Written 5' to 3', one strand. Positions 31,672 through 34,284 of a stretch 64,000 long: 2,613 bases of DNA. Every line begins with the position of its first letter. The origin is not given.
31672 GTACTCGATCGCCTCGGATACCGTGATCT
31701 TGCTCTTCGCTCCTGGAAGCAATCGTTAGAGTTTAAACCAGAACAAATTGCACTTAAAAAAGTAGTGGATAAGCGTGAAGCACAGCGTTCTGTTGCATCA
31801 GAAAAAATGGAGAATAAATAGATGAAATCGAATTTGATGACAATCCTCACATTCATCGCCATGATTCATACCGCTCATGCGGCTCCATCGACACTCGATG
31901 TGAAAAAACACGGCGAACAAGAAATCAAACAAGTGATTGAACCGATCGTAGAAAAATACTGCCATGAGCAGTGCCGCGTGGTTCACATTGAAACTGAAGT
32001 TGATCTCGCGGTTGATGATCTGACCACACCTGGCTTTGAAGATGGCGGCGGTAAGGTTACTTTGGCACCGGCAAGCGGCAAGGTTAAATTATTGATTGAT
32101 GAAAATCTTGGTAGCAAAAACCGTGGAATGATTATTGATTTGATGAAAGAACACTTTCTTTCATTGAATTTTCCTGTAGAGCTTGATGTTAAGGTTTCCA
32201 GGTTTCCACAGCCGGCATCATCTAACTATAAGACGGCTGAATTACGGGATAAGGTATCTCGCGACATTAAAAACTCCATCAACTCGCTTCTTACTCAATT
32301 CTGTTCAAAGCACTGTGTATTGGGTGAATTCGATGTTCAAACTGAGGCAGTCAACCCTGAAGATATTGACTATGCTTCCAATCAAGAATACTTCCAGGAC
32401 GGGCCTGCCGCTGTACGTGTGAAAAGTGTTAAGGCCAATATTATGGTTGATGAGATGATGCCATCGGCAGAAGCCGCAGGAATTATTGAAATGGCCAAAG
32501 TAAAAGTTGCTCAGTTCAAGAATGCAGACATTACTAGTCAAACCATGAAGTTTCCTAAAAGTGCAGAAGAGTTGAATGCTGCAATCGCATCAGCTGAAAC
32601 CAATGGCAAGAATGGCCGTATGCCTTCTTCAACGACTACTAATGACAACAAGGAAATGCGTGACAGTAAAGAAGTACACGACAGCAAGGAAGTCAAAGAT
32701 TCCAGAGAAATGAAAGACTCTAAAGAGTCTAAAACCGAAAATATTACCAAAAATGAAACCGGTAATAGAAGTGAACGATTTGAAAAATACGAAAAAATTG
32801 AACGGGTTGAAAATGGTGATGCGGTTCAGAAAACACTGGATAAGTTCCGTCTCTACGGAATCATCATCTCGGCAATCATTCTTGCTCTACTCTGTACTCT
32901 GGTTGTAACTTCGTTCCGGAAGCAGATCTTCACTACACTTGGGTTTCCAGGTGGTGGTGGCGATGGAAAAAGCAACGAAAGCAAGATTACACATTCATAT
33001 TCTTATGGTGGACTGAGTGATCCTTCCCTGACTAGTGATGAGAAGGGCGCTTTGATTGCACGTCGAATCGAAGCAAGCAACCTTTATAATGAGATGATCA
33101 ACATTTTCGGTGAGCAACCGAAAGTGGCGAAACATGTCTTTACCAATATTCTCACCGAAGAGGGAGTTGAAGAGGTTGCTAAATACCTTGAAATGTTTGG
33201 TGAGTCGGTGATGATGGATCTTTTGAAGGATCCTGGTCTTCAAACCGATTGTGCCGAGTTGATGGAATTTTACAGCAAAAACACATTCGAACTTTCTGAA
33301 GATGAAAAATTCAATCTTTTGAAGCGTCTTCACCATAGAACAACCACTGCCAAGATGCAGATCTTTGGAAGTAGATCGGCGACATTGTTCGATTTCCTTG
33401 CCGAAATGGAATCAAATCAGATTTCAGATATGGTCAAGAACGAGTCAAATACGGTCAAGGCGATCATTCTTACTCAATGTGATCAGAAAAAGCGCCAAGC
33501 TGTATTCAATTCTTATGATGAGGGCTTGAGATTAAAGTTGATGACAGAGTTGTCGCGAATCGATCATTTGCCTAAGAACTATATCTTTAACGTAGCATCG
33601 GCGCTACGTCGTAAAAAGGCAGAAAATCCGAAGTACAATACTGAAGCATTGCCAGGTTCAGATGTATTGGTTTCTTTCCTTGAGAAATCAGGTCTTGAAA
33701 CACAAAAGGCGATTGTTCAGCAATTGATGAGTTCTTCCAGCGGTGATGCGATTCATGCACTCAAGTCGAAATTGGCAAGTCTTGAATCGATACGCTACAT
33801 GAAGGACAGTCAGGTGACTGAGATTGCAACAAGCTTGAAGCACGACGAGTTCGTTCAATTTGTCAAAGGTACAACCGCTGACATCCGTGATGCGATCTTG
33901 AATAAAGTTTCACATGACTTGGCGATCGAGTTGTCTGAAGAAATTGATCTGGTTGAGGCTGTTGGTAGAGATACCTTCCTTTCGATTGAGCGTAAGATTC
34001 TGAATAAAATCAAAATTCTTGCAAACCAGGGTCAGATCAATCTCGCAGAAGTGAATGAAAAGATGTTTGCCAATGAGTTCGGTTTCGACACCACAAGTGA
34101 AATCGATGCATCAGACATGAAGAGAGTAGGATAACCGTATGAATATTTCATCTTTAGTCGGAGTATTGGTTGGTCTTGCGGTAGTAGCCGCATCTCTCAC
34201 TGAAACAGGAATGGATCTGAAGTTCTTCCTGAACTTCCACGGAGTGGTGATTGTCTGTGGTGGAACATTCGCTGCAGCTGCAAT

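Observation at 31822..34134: Natural FliF-topology/FliG fusion: periplasmic repeat domain with paired CxxxC motifs, one TM, then FliG N-M-C with the FliM-binding EHPQR motif lost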

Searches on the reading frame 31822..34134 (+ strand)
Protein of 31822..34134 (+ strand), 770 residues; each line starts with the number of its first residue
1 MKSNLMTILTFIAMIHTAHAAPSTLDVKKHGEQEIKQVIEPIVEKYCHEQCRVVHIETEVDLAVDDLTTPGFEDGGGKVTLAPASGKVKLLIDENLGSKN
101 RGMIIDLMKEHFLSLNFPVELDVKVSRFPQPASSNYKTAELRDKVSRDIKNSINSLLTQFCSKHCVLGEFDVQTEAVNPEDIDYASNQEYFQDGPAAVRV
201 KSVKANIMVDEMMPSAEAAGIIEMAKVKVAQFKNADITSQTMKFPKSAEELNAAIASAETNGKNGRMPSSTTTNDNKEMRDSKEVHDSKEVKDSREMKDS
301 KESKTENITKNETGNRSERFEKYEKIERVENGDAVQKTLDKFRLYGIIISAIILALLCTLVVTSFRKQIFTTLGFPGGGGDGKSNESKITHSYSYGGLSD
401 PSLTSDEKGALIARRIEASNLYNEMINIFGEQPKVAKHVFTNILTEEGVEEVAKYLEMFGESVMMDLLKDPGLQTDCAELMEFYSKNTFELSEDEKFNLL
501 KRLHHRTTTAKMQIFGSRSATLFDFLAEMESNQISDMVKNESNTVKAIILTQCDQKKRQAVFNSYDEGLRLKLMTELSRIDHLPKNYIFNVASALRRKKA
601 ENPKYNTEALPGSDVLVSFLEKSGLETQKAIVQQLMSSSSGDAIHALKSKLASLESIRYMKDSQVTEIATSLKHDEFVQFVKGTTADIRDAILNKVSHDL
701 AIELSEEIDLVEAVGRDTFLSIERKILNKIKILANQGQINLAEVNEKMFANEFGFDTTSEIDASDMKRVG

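Call 3: search_protein_families(library=pfam, proteins=[window:31822-34134:+], max_evalue=0.1)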
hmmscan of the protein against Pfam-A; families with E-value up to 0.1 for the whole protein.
window:31822-34134:+ (770 aa): 3 families
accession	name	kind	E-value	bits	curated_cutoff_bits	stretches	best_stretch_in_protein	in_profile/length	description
PF01706.21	FliG_C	-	4.3e-10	40.3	23.3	1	641-741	8-108/108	FliG C-terminal domain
PF14841.11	FliG_M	-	2.2e-06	28.2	25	1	532-603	2-73/76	FliG middle domain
PF03448.22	MgtE_N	-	0.00017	22.5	25.9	1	617-699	7-88/102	MgtE intracellular N domain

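Call 4: search_protein_families(library=ncbifam, proteins=[window:31822-34134:+], max_evalue=0.1)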
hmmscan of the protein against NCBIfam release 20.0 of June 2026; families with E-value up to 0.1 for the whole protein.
window:31822-34134:+ (770 aa): 1 family
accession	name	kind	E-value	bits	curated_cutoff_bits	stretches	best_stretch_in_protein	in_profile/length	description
TIGR00207.1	fliG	equivalog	1.1e-15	57.8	226.7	1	518-743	106-330/338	flagellar motor switch protein FliG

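Call 5: find_homologous_proteins(query=window:31822-34134:+)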
Query window:31822-34134:+ (770 aa): 124 proteins with E <= 0.001 among 8000 candidates; the best 120 are listed.
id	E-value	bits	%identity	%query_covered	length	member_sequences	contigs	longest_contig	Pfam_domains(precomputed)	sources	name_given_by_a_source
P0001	0.0e+0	1676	100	100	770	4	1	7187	PF14841.12,PF01706.22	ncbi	-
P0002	0.0e+0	1400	83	100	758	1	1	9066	PF14841.12,PF03448.23,PF01706.22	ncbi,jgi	jgi:flagellar motor switch protein FliG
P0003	0.0e+0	1400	83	100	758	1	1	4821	PF14841.12,PF03448.23,PF01706.22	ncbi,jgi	jgi:flagellar motor switch protein FliG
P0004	0.0e+0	1390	82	100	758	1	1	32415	PF14841.12,PF01706.22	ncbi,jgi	jgi:flagellar motor switch protein FliG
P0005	0.0e+0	1381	82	99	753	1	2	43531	PF14841.12,PF01706.22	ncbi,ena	-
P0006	0.0e+0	1345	78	99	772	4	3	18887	PF14841.12,PF03448.23,PF01706.22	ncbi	-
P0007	0.0e+0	1343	77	100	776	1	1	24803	PF14841.12,PF01706.22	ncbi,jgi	jgi:flagellar motor switch protein FliG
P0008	0.0e+0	1343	77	99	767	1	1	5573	PF14841.12,PF03448.23,PF01706.22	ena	-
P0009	0.0e+0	1311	76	99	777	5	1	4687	PF14841.12,PF01706.22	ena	-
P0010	0.0e+0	1293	75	100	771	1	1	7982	PF14841.12,PF03448.23,PF01706.22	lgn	-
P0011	0.0e+0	1256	73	100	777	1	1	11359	PF14841.12,PF01706.22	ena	-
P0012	0.0e+0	1026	61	98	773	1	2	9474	PF14841.12,PF03448.23,PF01706.22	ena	-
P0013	0.0e+0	1026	60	97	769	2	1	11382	PF14841.12,PF01706.22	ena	-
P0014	0.0e+0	1022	60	99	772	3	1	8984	PF14841.12,PF03448.23,PF01706.22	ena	-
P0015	2.3e-298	1010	58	99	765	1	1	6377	PF14841.12,PF01706.22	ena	-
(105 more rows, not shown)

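Call 12: find_related_loci(query=A1, collection=genome_contigs, flank=8000)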
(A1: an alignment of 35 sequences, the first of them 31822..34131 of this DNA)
Query A1 (770 aa) in genome_contigs; peptide patterns used: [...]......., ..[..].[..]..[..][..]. (x = any residue, [..] = any of these).
363 stretches matched a pattern; 86 encode a relative of the query (tblastn E <= 1e-3); the best 80 are kept; 79 distinct loci.
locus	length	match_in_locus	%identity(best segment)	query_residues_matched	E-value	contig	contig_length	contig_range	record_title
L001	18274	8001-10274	82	1-770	0e+0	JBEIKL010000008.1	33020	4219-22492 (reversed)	MAG: Bdellovibrionales bacterium isolate Sample-104-S4-bin-132 Sample_104_S4-bin_132-k141_945901, whole genome shotgun s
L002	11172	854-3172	60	6-770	0e+0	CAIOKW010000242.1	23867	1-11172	MAG: Oligoflexia bacterium isolate Umea_bin-07902 genome assembly, contig: bin-07902:242/351, whole genome shotgun seque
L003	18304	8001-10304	58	2-770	0e+0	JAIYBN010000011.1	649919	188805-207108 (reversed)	MAG: Proteobacteria bacterium isolate E1_MAG_00048 pond_E1_MAG_00048_000000000006, whole genome shotgun sequence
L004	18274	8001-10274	58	2-770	0e+0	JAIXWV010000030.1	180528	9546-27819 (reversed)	MAG: Proteobacteria bacterium isolate D4_MAG_00031 pond_D4_MAG_00031_000000000001, whole genome shotgun sequence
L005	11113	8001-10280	59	2-770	0e+0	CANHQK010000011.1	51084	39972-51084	MAG: Bdellovibrionales bacterium isolate RE-26jul17-3 genome assembly, contig: RE-26jul17-C648, whole genome shotgun seq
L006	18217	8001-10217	58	23-768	0e+0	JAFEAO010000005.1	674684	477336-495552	MAG: Bdellovibrionales bacterium isolate SZAS-1 PROT-KAN-3__5__length-674684, whole genome shotgun sequence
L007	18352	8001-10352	55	6-770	0e+0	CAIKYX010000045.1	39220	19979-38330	MAG: Oligoflexia bacterium isolate VK_bin-3925 genome assembly, contig: bin-3925:045/278, whole genome shotgun sequence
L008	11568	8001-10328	77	1-770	0e+0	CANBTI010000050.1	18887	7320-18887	MAG: Bdellovibrionales bacterium isolate JR-MC-C-240519-135 genome assembly, contig: JR-MC-C-240519-C2444, whole genome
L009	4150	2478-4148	74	1-550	0e+0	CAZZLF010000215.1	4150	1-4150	MAG TPA_asm: uncultured Bdellovibrio sp. isolate SRP124364_co1_342 genome assembly, contig: NODE_28101_length_4150_cov_4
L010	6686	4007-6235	51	6-754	0e+0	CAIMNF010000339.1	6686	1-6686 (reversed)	MAG: Oligoflexia bacterium isolate AlinenLipids_bin-3717 genome assembly, contig: bin-3717:339/615, whole genome shotgun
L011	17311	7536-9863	56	5-756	0e+0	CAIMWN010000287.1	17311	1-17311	MAG: Oligoflexia bacterium isolate AM-2014_bin-1399 genome assembly, contig: bin-1399:287/337, whole genome shotgun sequ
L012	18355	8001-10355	47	3-770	0e+0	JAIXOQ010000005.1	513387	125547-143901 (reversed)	MAG: Proteobacteria bacterium isolate C1_MAG_00031 C1_MAG_00031_000000000013, whole genome shotgun sequence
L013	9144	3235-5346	44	27-750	0e+0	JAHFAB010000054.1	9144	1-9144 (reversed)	MAG: Bacteriovoracaceae bacterium isolate nzgw165 NODE_5744_length_9145_cov_2.406693, whole genome shotgun sequence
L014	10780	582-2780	42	26-754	0e+0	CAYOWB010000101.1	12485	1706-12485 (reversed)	MAG TPA_asm: uncultured Bacteriovoracaceae bacterium isolate SRP290908_co2_381 genome assembly, contig: NODE_7144_length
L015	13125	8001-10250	43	11-750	0e+0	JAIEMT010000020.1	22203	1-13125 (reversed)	MAG: bacterium isolate co.spades.CONCOCT.2.5kb_126 c_000000000041, whole genome shotgun sequence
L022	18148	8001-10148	43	11-750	0e+0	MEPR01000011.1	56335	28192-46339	MAG: Bdellovibrionales bacterium GWB1_55_8 gwb1_scaffold_1274, whole genome shotgun sequence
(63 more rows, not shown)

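Call 14: search_solved_structures(query=A1, max_evalue=1, show_alignments=2)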
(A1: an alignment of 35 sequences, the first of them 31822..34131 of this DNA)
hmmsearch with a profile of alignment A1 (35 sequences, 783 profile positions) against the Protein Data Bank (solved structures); distinct sequences matched with E-value up to 1: 11.
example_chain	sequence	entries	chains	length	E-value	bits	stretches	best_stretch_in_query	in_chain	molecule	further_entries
3hjl_A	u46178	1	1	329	1.3e-12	50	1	487-747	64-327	Flagellar motor switch protein fliG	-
3ajc_A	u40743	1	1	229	4.6e-12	48.2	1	529-747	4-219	Flagellar motor switch protein fliG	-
1lkv_X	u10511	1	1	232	2.5e-11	45.8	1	529-747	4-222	FLAGELLAR MOTOR SWITCH PROTEIN FLIG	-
4fhr_B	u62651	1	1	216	3.2e-10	42.2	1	535-747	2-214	Flagellar motor switch protein FliG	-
8z4d_1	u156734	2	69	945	1e-06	30.6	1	527-748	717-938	Flagellar M-ring protein,Flagellar motor switch protein FliG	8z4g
4rv1_A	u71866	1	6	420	3.7e-06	28.7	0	619-649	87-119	Engineered Protein OR497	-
1qc7_A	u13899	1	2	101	0.00013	23.6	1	667-747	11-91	PROTEIN (FLIG)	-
4hxt_A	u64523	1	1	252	0.00086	20.9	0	619-649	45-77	De Novo Protein OR329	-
3usy_A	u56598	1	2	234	0.041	15.3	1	528-749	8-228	Flagellar motor switch protein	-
3usw_A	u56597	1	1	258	0.15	13.4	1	525-749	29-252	Flagellar motor switch protein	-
8ucs_H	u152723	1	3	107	0.31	12.4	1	666-746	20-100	Flagellar motor switch protein FliG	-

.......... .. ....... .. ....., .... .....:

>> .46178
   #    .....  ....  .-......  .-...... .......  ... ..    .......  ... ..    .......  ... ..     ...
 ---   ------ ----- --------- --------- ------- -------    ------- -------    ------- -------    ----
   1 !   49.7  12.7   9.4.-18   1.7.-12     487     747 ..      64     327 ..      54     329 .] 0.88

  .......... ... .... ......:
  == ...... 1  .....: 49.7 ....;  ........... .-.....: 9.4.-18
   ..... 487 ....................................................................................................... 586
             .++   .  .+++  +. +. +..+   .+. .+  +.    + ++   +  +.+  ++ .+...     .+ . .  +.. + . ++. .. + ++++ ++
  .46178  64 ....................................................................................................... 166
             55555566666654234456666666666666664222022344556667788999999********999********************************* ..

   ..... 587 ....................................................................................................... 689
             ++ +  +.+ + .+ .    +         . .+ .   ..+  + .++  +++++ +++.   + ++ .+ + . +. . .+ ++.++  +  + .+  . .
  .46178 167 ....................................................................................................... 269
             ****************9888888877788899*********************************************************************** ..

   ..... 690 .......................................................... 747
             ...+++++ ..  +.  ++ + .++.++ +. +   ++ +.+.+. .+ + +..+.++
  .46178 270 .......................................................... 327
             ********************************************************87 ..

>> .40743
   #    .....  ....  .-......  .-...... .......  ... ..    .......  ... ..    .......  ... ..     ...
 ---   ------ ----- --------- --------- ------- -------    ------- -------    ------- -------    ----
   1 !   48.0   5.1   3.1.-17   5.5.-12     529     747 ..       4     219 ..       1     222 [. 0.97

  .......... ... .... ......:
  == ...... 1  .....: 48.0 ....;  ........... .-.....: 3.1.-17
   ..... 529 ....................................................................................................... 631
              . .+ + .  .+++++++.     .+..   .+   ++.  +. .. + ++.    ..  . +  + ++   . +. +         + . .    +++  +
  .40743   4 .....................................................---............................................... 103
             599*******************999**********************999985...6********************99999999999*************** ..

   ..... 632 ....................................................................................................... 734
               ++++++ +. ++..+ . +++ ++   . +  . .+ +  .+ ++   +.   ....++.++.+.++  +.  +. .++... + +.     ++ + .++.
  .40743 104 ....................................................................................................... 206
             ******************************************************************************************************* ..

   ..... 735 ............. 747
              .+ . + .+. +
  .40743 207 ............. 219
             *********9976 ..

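Call 24: search_protein_families(library=pfam, alignment_id=A1, max_evalue=0.05)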
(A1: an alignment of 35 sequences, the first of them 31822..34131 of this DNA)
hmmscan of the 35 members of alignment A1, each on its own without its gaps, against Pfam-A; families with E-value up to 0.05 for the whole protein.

A. member 1, window:31822-34131:+ (770 aa): 3 families
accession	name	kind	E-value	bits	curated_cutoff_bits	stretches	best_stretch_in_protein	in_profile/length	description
PF01706.21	FliG_C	-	4.3e-10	40.3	23.3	1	641-741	8-108/108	FliG C-terminal domain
PF14841.11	FliG_M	-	2.2e-06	28.2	25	1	532-603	2-73/76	FliG middle domain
PF03448.22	MgtE_N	-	0.00017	22.5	25.9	1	617-699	7-88/102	MgtE intracellular N domain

B. families by the number of members that match (of 35 scanned): 23 families
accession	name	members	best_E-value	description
PF01706.21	FliG_C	35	6.8e-16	FliG C-terminal domain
PF14841.11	FliG_M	35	2.8e-09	FliG middle domain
PF03448.22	MgtE_N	28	3.1e-06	MgtE intracellular N domain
PF08903.17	DUF1846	4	0.0069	Domain of unknown function DUF1846, N-terminal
PF12420.13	DUF3671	3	7.5e-05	Fam-L, Fam-M like protein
PF22560.2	GMT-wHTH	2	0.011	GMT-like wHTH domain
PF19891.5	DUF6364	1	0.008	Family of unknown function (DUF6364)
PF14842.11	FliG_N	1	0.0086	FliG N-terminal domain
PF00809.28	Pterin_bind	1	0.0088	Pterin binding enzyme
PF02322.20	Cyt_bd_oxida_II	1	0.0094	Cytochrome bd terminal oxidase subunit II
PF06495.16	Transformer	1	0.012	Fruit fly transformer protein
PF10842.14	DUF2642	1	0.018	Protein of unknown function (DUF2642)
PF04956.18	TrbC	1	0.027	TrbC/VIRB2 pilin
PF01857.25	RB_B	1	0.029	Retinoblastoma-associated protein B domain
PF06638.16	Strabismus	1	0.03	Strabismus protein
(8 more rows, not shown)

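Call 63: search_protein_families(library=padloc, proteins=[window:31822-34134:+], max_evalue=0.001)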
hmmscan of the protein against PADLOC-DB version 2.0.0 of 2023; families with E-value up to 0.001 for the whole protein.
window:31822-34134:+ (770 aa): 0 families
